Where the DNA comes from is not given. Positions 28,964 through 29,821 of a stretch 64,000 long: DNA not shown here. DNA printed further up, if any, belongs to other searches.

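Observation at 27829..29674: Two tandem REC-GGDEF-like paralogs with a non-canonical GGDDF active-site motif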

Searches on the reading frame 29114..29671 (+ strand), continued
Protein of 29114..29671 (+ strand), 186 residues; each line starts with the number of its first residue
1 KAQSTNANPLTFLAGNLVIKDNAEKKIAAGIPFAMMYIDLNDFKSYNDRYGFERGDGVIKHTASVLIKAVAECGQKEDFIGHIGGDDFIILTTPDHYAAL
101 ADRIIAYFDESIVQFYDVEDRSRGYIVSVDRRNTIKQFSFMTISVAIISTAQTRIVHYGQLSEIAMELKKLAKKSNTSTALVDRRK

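Call 52: fold_search(model_id=the predicted structure, library=pdb)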
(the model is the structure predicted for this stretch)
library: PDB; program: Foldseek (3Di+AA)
matches with E <= 10: 1171; with E <= 0.001: 138
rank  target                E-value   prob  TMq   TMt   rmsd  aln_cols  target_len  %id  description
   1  4zmm_A                3.2e-11  1.00  0.66  0.74   5.9       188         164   20  GGDEF domain of Dcsbis complexed with c-di-GMP (released 2016-05-04)
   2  3bre_A                4.4e-11  1.00  0.68  0.41   4.6       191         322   19  Crystal Structure of P.aeruginosa PA3702 (released 2008-04-01)
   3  4zmm_B                6.6e-11  1.00  0.63  0.71   6.4       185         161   20  GGDEF domain of Dcsbis complexed with c-di-GMP (released 2016-05-04)
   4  3ign                  7.1e-11  1.00  0.68  0.76   5.2       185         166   22  Crystal Structure of the GGDEF domain from Marinobacter aquaeolei diguanylate cyclase complexed with c-di-GMP - Northeas (released 2009-08-11)
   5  6ttr_B                8.1e-11  1.00  0.69  0.66   5.9       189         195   18  Crystal Structure of the coiled coil and GGDEF domain of DgcB from Caulobacter crescentus in complex with c-di-GMP (released 2021-01-13)
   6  4zvg_A                1.5e-10  1.00  0.67  0.74   5.4       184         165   20  Crystal structure of GGDEF domain of the E. coli DosC - form III (released 2015-11-11)
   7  4zve                  1.8e-10  1.00  0.66  0.76   5.6       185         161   19  Crystal structure of GGDEF domain of the E. coli DosC - form I (apo-form) (released 2015-11-11)
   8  3i5b_A                1.9e-10  1.00  0.67  0.72   4.2       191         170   19  Crystal structure of the isolated GGDEF domain of WpsR from Pseudomonas aeruginosa (released 2009-08-18)
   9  3bre_B                1.9e-10  1.00  0.63  0.38   5.3       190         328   18  Crystal Structure of P.aeruginosa PA3702 (released 2008-04-01)
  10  4zvf                  2.2e-10  1.00  0.65  0.74   5.5       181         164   19  Crystal structure of GGDEF domain of the E. coli DosC - form II (GTP-alpha-S-bound) (released 2015-11-11)
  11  7a7e_A                2.4e-10  1.00  0.67  0.72   6.0       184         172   19  Structure of a delta-N mutant - E232start - of PA1120 (TpbB or YfiN) from Pseudomonas aeruginosa (PAO1) comprising onl (released 2021-07-07)
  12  4zvh_A                2.5e-10  1.00  0.65  0.73   5.7       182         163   20  Crystal structure of GGDEF domain of the E. coli DosC - form IV (released 2015-11-11)
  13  3i5b_B                2.7e-10  1.00  0.67  0.73   4.2       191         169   19  Crystal structure of the isolated GGDEF domain of WpsR from Pseudomonas aeruginosa (released 2009-08-18)
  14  7e6g_B                2.9e-10  1.00  0.70  0.51   6.4       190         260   19  Crystal structure of diguanylate cyclase SiaD in complex with its activator SiaC from Pseudomonas aeruginosa (released 2021-09-22)
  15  7a7e_B                2.9e-10  1.00  0.68  0.71   6.0       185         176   18  Structure of a delta-N mutant - E232start - of PA1120 (TpbB or YfiN) from Pseudomonas aeruginosa (PAO1) comprising onl (released 2021-07-07)
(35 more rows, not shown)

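Call 58: find_homologous_proteins(query=L079:4804-6588:+, max_evalue=1e-20)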
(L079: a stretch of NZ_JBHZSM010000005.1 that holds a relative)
Query L079:4804-6588:+ (595 aa): 5875 proteins with E <= 1e-20 among 8000 candidates; the best 120 are listed.
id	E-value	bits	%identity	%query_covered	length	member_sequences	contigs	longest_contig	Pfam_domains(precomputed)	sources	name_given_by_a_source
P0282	0.0e+0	1341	100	100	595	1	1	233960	PF00563.26,PF00990.27,PF00571.34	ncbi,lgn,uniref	ncbi:EAL domain-containing protein [Shewanella maritima]|uniref:EAL domain-containing protein n=1 Ta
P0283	7.6e-285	964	74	96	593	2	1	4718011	PF00563.26,PF00990.27,PF00571.34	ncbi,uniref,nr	ncbi:GGDEF domain-containing protein [Shewanella maritima]|uniref:GGDEF domain-containing protein n=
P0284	7.8e-279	944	71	97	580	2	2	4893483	PF00563.26,PF00990.27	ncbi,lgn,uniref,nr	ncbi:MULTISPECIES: GGDEF domain-containing protein [Shewanella]|uniref:GGDEF domain-containing prote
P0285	5.3e-278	942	73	96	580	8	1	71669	PF00563.26,PF00990.27,PF00571.34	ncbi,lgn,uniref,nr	ncbi:GGDEF domain-containing protein [Shewanella sp. 10N.7]|uniref:GGDEF domain-containing protein n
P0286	3.6e-276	936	71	97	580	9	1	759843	PF00563.26,PF00990.27,PF00571.34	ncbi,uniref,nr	ncbi:D-glycero-D-manno-heptose 1-phosphate guanosyltransferase [Shewanella sp. UCD-FRSSP16_17]|unire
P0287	6.2e-272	922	71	96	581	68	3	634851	PF00563.26,PF00990.27,PF00571.34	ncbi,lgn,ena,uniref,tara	ncbi:GGDEF domain-containing protein [Shewanella frigidimarina]|uniref:GGDEF domain-containing prote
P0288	7.7e-272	921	72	96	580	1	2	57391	PF00563.26,PF00990.27,PF00571.34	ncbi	ncbi:EAL domain-containing protein [Shewanella sp. A14]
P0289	2.9e-271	919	70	97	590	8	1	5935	PF00563.26,PF00990.27,PF00571.34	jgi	jgi:EAL domain-containing protein (putative c-di-GMP-specific phosphodiesterase class I)/GGDEF domai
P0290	7.0e-271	918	69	97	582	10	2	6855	PF00563.26,PF00990.27,PF00571.34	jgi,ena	-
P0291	1.6e-269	914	70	96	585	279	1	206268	PF00563.26,PF00990.27,PF00571.34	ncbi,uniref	ncbi:GGDEF domain-containing protein [Shewanella oncorhynchi]|uniref:GGDEF domain-containing protein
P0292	8.9e-268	908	70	96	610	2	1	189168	PF00563.26,PF00990.27,PF00571.34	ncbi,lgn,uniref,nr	ncbi:GGDEF domain-containing protein [Shewanella sp. SR44-3]|uniref:GGDEF domain-containing protein 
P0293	7.0e-265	898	69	96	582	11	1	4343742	PF00563.26,PF00990.27,PF00571.34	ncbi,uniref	ncbi:GGDEF domain-containing protein [Shewanella sp. HL-SH2]|uniref:GGDEF domain-containing protein 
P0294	1.7e-264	897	69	97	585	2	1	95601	PF00563.26,PF00990.27,PF00571.34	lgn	-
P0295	2.3e-264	897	67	96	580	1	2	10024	PF00563.26,PF00990.27,PF00571.34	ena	-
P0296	1.4e-262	891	67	96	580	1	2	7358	PF00563.26,PF00990.27,PF00571.34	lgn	-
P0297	5.5e-262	889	69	96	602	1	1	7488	PF00563.26,PF00990.27,PF00571.34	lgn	-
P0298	6.4e-262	888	68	96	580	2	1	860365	PF00563.26,PF00990.27,PF00571.34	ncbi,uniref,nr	ncbi:EAL and GGDEF domain-containing protein [Shewanella sp. AS16]|uniref:GGDEF domain-containing pr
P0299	6.3e-261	885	67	96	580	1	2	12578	PF00563.26,PF00990.27,PF00571.34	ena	-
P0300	1.8e-260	884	67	98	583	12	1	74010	PF00563.26,PF00990.27,PF00571.34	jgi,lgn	-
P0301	7.9e-259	878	69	95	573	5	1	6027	PF00563.26,PF00990.27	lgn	-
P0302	2.8e-250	850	64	97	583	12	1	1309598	PF00563.26,PF00990.27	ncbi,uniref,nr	ncbi:EAL and GGDEF domain-containing protein [Shewanella sp. 3B26]|uniref:EAL and GGDEF domain-conta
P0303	3.7e-248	843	65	93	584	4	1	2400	PF00563.26,PF00990.27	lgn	-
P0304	3.3e-244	830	64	97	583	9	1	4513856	PF00563.26,PF00990.27,PF00571.34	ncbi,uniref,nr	ncbi:bifunctional diguanylate cyclase/phosphodiesterase [Shewanella zhangzhouensis]|uniref:bifunctio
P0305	3.0e-242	824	64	94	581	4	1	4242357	PF00563.26,PF00990.27,PF00571.34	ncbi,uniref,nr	ncbi:GGDEF domain-containing protein [Shewanella sedimentimangrovi]|uniref:GGDEF domain-containing p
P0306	4.8e-241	820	62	96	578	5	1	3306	PF00563.26,PF00990.27,PF00571.34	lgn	-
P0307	1.6e-240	818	64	93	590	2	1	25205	PF00563.26,PF00990.27,PF00571.34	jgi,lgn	jgi:EAL domain-containing protein (putative c-di-GMP-specific phosphodiesterase class I)/GGDEF domai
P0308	3.3e-240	817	63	96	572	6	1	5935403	PF00563.26,PF00990.27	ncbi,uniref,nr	ncbi:GGDEF domain-containing protein [Shewanella woodyi]|uniref:Diguanylate cyclase/phosphodiesteras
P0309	3.7e-238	810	62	97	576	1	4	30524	PF00563.26,PF00990.27,PF00571.34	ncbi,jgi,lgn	ncbi:MAG: EAL domain-containing protein (putative c-di-GMP-specific phosphodiesterase class I) [Shew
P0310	4.2e-238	810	62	97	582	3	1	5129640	PF00563.26,PF00990.27,PF00571.34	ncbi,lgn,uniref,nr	ncbi:GGDEF domain-containing protein [Shewanella sp. Scap07]|uniref:GGDEF domain-containing protein 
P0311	1.3e-237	808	61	96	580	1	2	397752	PF00563.26,PF00990.27,PF00571.34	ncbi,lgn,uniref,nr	ncbi:GGDEF domain-containing protein [uncultured Shewanella sp.]|uniref:GGDEF domain-containing prot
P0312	1.6e-236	805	61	96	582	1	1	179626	PF00563.26,PF00990.27,PF00571.34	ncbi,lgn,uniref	ncbi:GGDEF domain-containing protein [Shewanella waksmanii]|uniref:GGDEF domain-containing protein n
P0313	3.7e-236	803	63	96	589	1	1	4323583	PF00563.26,PF00990.27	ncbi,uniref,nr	ncbi:EAL and GGDEF domain-containing protein [Shewanella mesophila]|uniref:bifunctional diguanylate 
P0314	5.3e-236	803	62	97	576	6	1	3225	PF00563.26,PF00990.27,PF00571.34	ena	-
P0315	1.5e-234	798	62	98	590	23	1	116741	PF00563.26,PF00990.27,PF00571.34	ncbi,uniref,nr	ncbi:EAL and GGDEF domain-containing protein [Shewanella insulae]|uniref:bifunctional diguanylate cy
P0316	2.8e-234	797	62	96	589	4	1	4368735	PF00563.26,PF00990.27,PF00571.34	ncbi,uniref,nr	ncbi:GGDEF domain-containing protein [Shewanella psychrotolerans]|uniref:GGDEF domain-containing pro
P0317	5.2e-234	796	62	96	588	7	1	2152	PF00563.26,PF00990.27,PF00571.34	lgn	-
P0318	4.2e-233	793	62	96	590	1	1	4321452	PF00563.26,PF00990.27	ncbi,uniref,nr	ncbi:bifunctional diguanylate cyclase/phosphodiesterase [Shewanella marisflavi]|uniref:D-glycero-D-m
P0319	4.6e-233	793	62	96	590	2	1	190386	PF00563.26,PF00990.27,PF00571.34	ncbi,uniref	ncbi:bifunctional diguanylate cyclase/phosphodiesterase [Shewanella marisflavi]|uniref:bifunctional 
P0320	7.7e-233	792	62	96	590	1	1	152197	PF00563.26,PF00990.27,PF00571.34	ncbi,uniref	ncbi:bifunctional diguanylate cyclase/phosphodiesterase [Shewanella marisflavi]|uniref:bifunctional 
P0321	2.8e-232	791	61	93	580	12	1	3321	PF00563.26,PF00990.27,PF00571.34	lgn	-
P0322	9.1e-232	789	60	99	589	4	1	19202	PF00563.26,PF00990.27,PF00571.34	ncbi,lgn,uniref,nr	ncbi:bifunctional diguanylate cyclase/phosphodiesterase [Shewanella sp. GutDb-MelDb]|uniref:GGDEF do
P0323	9.2e-232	789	61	96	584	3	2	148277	PF00563.26,PF00990.27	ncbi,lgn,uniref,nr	ncbi:bifunctional diguanylate cyclase/phosphodiesterase [Shewanella sp. MBTL60-007]|uniref:bifunctio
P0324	1.2e-231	789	61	97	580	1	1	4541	PF00563.26,PF00990.27,PF00571.34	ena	-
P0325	1.4e-231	788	61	97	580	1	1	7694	PF00563.26,PF00990.27,PF00571.34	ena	-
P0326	1.6e-231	788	61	93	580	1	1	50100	PF00563.26,PF00990.27,PF00571.34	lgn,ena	-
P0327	6.0e-231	786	60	97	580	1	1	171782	PF00563.26,PF00990.27,PF00571.34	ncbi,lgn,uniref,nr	ncbi:D-glycero-D-manno-heptose 1-phosphate guanosyltransferase [Shewanella sp. c952]|uniref:GGDEF do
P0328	5.0e-230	783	62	93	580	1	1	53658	PF00563.26,PF00990.27,PF00571.34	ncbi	ncbi:bifunctional diguanylate cyclase/phosphodiesterase [Shewanella sp. 125m-7]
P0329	9.2e-230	782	61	93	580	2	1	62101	PF00563.26,PF00990.27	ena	-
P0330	2.9e-229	781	62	93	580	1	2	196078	PF00563.26,PF00990.27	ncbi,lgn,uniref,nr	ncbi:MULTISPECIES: bifunctional diguanylate cyclase/phosphodiesterase [unclassified Shewanella]|unir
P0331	4.6e-229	780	62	96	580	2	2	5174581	PF00563.26,PF00990.27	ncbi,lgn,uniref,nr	ncbi:bifunctional diguanylate cyclase/phosphodiesterase [Shewanella pealeana]|uniref:Diguanylate cyc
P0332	1.6e-228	778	62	96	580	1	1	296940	PF00563.26,PF00990.27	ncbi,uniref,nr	ncbi:bifunctional diguanylate cyclase/phosphodiesterase [uncultured Shewanella sp.]|uniref:bifunctio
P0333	3.8e-228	777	61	93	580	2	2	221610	PF00563.26,PF00990.27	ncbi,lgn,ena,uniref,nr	ncbi:bifunctional diguanylate cyclase/phosphodiesterase [Shewanella sp. 10N.261.52.F9]|uniref:bifunc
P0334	4.4e-228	777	60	96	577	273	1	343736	PF00563.26,PF00990.27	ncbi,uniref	ncbi:bifunctional diguanylate cyclase/phosphodiesterase [Shewanella indica]|uniref:bifunctional digu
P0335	7.1e-228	776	61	93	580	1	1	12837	PF00563.26,PF00990.27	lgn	-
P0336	1.4e-224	765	60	95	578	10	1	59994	PF00563.26,PF00990.27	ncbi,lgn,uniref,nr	ncbi:GGDEF domain-containing protein [Shewanella sp. 4t3-1-2LB]|uniref:GGDEF domain-containing prote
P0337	1.8e-223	762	60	97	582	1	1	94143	PF00563.26,PF00990.27,PF00571.34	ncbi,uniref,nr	ncbi:D-glycero-D-manno-heptose 1-phosphate guanosyltransferase [Shewanella mangrovi]|uniref:D-glycer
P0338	2.7e-223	761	61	93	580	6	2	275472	PF00563.26,PF00990.27,PF00571.34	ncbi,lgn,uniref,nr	ncbi:GGDEF domain-containing protein [Shewanella fidelis]|uniref:GGDEF domain-containing protein n=1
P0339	6.6e-223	760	61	95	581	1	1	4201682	PF00563.26,PF00990.27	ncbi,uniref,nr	ncbi:GGDEF domain-containing protein [Shewanella avicenniae]|uniref:GGDEF domain-containing protein 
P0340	7.2e-223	760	60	97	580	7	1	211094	PF00563.26,PF00990.27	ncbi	ncbi:EAL domain-containing protein [Shewanella sp. 30m-9]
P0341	3.3e-222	757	60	93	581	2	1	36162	PF00563.26,PF00990.27,PF00571.34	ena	-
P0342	3.2e-220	751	59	95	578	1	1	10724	PF00563.26,PF00990.27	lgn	-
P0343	6.3e-220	750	59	95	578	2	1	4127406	PF00563.26,PF00990.27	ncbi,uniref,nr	ncbi:GGDEF domain-containing protein [Shewanella dokdonensis]|uniref:GGDEF domain-containing protein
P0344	5.9e-217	740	60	95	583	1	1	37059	PF00563.26,PF00990.27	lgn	-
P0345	3.2e-215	734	58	96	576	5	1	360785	PF00563.26,PF00990.27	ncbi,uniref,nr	ncbi:GGDEF domain-containing protein [Shewanella corallii]|uniref:GGDEF domain-containing protein n=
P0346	1.4e-212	726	59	93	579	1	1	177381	PF00563.26,PF00990.27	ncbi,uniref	ncbi:GGDEF domain-containing protein [Shewanella sp. YIC-542]|uniref:GGDEF domain-containing protein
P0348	4.2e-190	651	54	95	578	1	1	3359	PF00563.26,PF00990.27,PF00571.34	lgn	-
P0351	1.7e-158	547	46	95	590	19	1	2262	PF00563.26,PF00990.27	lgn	-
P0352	7.1e-157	542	45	95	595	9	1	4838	PF00563.26,PF00990.27,PF00571.34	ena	-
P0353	8.6e-157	541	45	95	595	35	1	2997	PF00563.26,PF00990.27,PF00571.34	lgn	-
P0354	1.3e-156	541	45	94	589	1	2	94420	PF00563.26,PF00990.27,PF00571.34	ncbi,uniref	ncbi:GGDEF domain-containing protein [Aliikangiella maris]|uniref:GGDEF domain-containing protein n=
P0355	2.0e-155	537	46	94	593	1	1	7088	PF00563.26,PF00990.27,PF00571.34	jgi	jgi:diguanylate cyclase (GGDEF)-like protein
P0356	3.0e-155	536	46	95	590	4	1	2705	PF00563.26,PF00990.27,PF00571.34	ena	-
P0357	5.9e-155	535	46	94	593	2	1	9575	PF00563.26,PF00990.27,PF00571.34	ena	-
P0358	2.2e-154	534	45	89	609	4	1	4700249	PF00563.26,PF00990.27,PF00571.34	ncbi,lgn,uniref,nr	ncbi:GGDEF domain-containing protein [Marinomonas mediterranea]|uniref:GGDEF domain-containing prote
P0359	5.9e-154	532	45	95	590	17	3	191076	PF00563.26,PF00990.27,PF00571.34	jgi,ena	jgi:diguanylate cyclase (GGDEF)-like protein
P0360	6.3e-154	532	45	95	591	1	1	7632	PF00563.26,PF00990.27,PF00571.34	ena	-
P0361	7.8e-154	532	44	98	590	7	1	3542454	PF00563.26,PF00990.27,PF00571.34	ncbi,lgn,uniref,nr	ncbi:D-glycero-D-manno-heptose 1-phosphate guanosyltransferase [Marinomonas pontica]|uniref:D-glycer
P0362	8.4e-154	532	45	95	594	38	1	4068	PF00563.26,PF00990.27,PF00571.34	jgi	jgi:diguanylate cyclase (GGDEF)-like protein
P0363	2.0e-153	530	46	94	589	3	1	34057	PF00563.26,PF00990.27,PF00571.34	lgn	-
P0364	1.5e-152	527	44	99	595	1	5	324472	PF00563.26,PF00990.27,PF00571.34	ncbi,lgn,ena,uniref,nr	ncbi:GGDEF domain-containing protein [Marinomonas profundimaris]|uniref:Diguanylate cyclase n=1 Tax=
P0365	1.8e-152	527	46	93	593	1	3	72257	PF00563.26,PF00990.27,PF00571.34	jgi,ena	-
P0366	2.3e-152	527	46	95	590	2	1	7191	PF00563.26,PF00990.27,PF00571.34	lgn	-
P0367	3.1e-152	526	45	94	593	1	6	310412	PF00563.26,PF00990.27,PF00571.34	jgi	-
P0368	3.8e-152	526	46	94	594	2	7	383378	PF00563.26,PF00990.27,PF00571.34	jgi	-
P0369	3.8e-152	526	45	93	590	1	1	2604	PF00563.26,PF00990.27,PF00571.34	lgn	-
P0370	4.6e-152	526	44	94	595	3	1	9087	PF00563.26,PF00990.27,PF00571.34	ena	-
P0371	5.0e-152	526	45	97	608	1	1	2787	PF00563.26,PF00990.27,PF00571.34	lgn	-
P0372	5.3e-152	526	45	93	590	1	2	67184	PF00563.26,PF00990.27,PF00571.34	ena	-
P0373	5.7e-152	526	45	93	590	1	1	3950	PF00563.26,PF00990.27,PF00571.34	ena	-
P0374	5.9e-152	525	45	93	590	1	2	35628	PF00563.26,PF00990.27,PF00571.34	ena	-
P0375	8.3e-152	525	45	95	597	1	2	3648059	PF00563.26,PF00990.27,PF00571.34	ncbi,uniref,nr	ncbi:GGDEF domain-containing protein [Marinomonas sp. M1K-6]|uniref:GGDEF domain-containing protein 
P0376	1.0e-151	525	45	95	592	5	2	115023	PF00563.26,PF00990.27,PF00571.34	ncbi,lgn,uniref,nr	ncbi:GGDEF domain-containing protein [Marinomonas spartinae]|uniref:GGDEF domain-containing protein 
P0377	1.1e-151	525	45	95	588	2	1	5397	PF00563.26,PF00990.27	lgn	-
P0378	2.0e-151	524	44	96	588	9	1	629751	PF00563.26,PF00990.27,PF00571.34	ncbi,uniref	ncbi:GGDEF domain-containing protein [Marinomonas dokdonensis]|uniref:EAL domain-containing protein 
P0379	2.5e-151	523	45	93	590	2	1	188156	PF00563.26,PF00990.27,PF00571.34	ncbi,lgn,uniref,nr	ncbi:diguanylate cyclase/phosphodiesterase [Marinomonas alcarazii]|uniref:Diguanylate cyclase/phosph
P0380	5.1e-151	522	45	93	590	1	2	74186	PF00563.26,PF00990.27,PF00571.34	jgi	jgi:EAL domain-containing protein (putative c-di-GMP-specific phosphodiesterase class I)/GGDEF domai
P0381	9.5e-151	522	44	95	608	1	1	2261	PF00563.26,PF00990.27,PF00571.34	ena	-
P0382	1.2e-150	521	44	95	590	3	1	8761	PF00563.26,PF00990.27,PF00571.34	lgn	-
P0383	1.4e-150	521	44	95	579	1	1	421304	PF00563.26,PF00990.27,PF00571.34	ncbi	ncbi:EAL domain-containing protein [Marinomonas epiphytica]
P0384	2.5e-150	520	44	94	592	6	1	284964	PF00563.26,PF00990.27,PF00571.34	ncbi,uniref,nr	ncbi:GGDEF domain-containing protein [Pseudocolwellia agarivorans]|uniref:GGDEF domain-containing pr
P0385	4.9e-150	519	44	95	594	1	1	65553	PF00563.26,PF00990.27,PF00571.34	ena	-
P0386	5.6e-150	519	44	95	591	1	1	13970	PF00563.26,PF00990.27,PF00571.34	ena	-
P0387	7.9e-150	518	44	92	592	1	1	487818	PF00563.26,PF00990.27,PF00571.34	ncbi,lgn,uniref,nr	ncbi:GGDEF domain-containing protein [Marinomonas balearica]|uniref:Diguanylate cyclase/phosphodiest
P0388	7.9e-150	518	43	93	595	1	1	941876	PF00563.26,PF00990.27,PF00571.34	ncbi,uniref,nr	ncbi:GGDEF domain-containing protein [Marinomonas sp. C2222]|uniref:GGDEF domain-containing protein 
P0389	8.0e-150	518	44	95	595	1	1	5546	PF00563.26,PF00990.27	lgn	-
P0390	1.3e-149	518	44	94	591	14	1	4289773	PF00563.26,PF00990.27,PF00571.34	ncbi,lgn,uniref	ncbi:EAL domain-containing protein [Psychrobium sp. nBUS_13]|uniref:EAL domain-containing protein n=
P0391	1.7e-149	517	44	93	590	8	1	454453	PF00563.26,PF00990.27,PF00571.34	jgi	jgi:diguanylate cyclase (GGDEF)-like protein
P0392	1.9e-149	517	44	95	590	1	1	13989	PF00563.26,PF00990.27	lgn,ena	-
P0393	2.6e-149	517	43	93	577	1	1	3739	PF00563.26,PF00990.27,PF00571.34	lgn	-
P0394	4.5e-149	516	43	95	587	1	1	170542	PF00563.26,PF00990.27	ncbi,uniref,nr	ncbi:GGDEF domain-containing protein [Marinomonas transparens]|uniref:GGDEF domain-containing protei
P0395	4.8e-149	516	44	95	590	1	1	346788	PF00563.26,PF00990.27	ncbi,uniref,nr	ncbi:GGDEF domain-containing protein [Marinomonas flavescens]|uniref:GGDEF domain-containing protein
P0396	5.0e-149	516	43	95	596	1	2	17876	PF00563.26,PF00990.27,PF00571.34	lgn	-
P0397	5.5e-149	516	45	93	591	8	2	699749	PF00563.26,PF00990.27,PF00571.34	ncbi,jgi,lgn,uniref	ncbi:bifunctional diguanylate cyclase/phosphodiesterase [Marinomonas arenicola]|uniref:bifunctional 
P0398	7.1e-149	515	44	95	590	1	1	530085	PF00563.26,PF00990.27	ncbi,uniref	ncbi:bifunctional diguanylate cyclase/phosphodiesterase [Marinomonas sp. TI.3.20]|uniref:GGDEF domai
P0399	1.1e-148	515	44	94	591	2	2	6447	PF00563.26,PF00990.27,PF00571.34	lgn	-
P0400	1.4e-148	514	44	95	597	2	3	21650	PF00563.26,PF00990.27,PF00571.34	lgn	-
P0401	1.7e-148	514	45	93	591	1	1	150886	PF00563.26,PF00990.27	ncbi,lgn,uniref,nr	ncbi:GGDEF domain-containing protein [Marinomonas pollencensis]|uniref:Diguanylate cyclase/phosphodi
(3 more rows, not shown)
